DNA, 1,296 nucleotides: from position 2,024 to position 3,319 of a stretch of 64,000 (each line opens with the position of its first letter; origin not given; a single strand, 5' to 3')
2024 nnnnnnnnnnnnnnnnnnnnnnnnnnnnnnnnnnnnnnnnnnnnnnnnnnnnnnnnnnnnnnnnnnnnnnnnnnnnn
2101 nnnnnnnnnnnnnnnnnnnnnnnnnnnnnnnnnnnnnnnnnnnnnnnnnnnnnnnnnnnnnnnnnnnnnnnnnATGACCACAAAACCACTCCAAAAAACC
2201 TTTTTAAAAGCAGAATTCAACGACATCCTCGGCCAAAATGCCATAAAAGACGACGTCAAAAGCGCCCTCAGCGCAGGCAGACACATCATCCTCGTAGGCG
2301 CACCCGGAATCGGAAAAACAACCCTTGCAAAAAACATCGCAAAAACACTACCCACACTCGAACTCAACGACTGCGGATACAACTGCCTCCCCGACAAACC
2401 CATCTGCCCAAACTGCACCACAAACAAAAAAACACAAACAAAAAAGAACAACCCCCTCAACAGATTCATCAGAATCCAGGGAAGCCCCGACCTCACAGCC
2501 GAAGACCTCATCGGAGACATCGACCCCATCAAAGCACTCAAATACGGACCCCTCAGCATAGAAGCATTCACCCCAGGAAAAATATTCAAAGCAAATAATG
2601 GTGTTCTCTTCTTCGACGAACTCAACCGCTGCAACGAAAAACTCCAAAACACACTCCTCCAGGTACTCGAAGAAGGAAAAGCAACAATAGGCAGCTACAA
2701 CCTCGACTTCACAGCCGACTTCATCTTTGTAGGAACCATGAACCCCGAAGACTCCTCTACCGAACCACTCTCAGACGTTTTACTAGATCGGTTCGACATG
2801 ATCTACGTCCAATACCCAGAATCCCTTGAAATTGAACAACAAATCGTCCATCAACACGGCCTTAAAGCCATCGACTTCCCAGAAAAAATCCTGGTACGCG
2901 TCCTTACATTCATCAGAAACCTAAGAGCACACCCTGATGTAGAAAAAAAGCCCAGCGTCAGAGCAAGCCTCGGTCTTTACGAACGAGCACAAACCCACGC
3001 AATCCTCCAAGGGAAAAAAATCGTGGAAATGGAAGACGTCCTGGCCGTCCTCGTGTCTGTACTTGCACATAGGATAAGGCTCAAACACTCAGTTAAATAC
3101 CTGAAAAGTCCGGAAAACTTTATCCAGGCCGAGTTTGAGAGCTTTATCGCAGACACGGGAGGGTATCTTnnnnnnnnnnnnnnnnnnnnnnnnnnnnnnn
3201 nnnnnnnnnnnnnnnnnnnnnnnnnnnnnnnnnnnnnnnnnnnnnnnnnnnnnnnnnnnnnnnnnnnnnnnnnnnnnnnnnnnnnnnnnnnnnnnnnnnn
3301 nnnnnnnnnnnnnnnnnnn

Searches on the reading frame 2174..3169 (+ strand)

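Call 28: search_protein_families(library=pfam, proteins=[window:2174-3169:+], max_evalue=0.001)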
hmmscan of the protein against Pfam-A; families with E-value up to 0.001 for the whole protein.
window:2174-3169:+ (332 aa): 17 families
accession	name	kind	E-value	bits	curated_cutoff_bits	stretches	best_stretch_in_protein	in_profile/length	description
PF01078.27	Mg_chelatase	-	6.7e-20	71.8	20.3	2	132-193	97-160/207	Magnesium chelatase, subunit ChlI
PF07728.20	AAA_5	-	2.4e-18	66.9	22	1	100-207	30-139/139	AAA domain (dynein-related subfamily)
PF07726.17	AAA_3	-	1.6e-17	64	27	1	97-208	26-130/131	ATPase family associated with various cellular activities (AAA)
PF17863.7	AAA_lid_2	-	4.6e-11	42.7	22.7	1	250-305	3-58/74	AAA lid domain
PF00004.35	AAA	-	1.8e-09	38.6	21.2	1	38-59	1-22/131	ATPase family associated with various cellular activities (AAA)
PF00493.29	MCM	-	3.2e-09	36.7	23.3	1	133-214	113-205/224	MCM P-loop domain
PF00158.32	Sigma54_activat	-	4.6e-09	36.6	20.2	1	134-174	86-127/168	Sigma-54 interaction domain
PF20030.5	bpMoxR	-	1e-08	34.9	27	0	114-210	75-167/205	MoxR domain in the MoxR-vWA-beta-propeller ternary systems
PF05496.18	RuvB_N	-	1.3e-07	32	27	1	14-59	5-57/159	Holliday junction DNA helicase RuvB P-loop domain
PF07724.20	AAA_2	-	6.8e-07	29.9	27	1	138-188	72-122/166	AAA domain (Cdc48 subfamily)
PF20720.3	nSTAND3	-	7.9e-06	26.1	27.2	1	26-59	8-41/155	Novel STAND NTPase 3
PF13401.12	AAA_22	-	0.00029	21.6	27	1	35-62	5-32/130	AAA domain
PF00005.33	ABC_tran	-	0.0003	21.8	25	1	27-60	3-36/137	ABC transporter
PF13245.12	AAA_19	-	0.00043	20.9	25.1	0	34-169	10-118/134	AAA domain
PF13191.12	AAA_16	-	0.00047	21.1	32.6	0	33-60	21-49/167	AAA ATPase domain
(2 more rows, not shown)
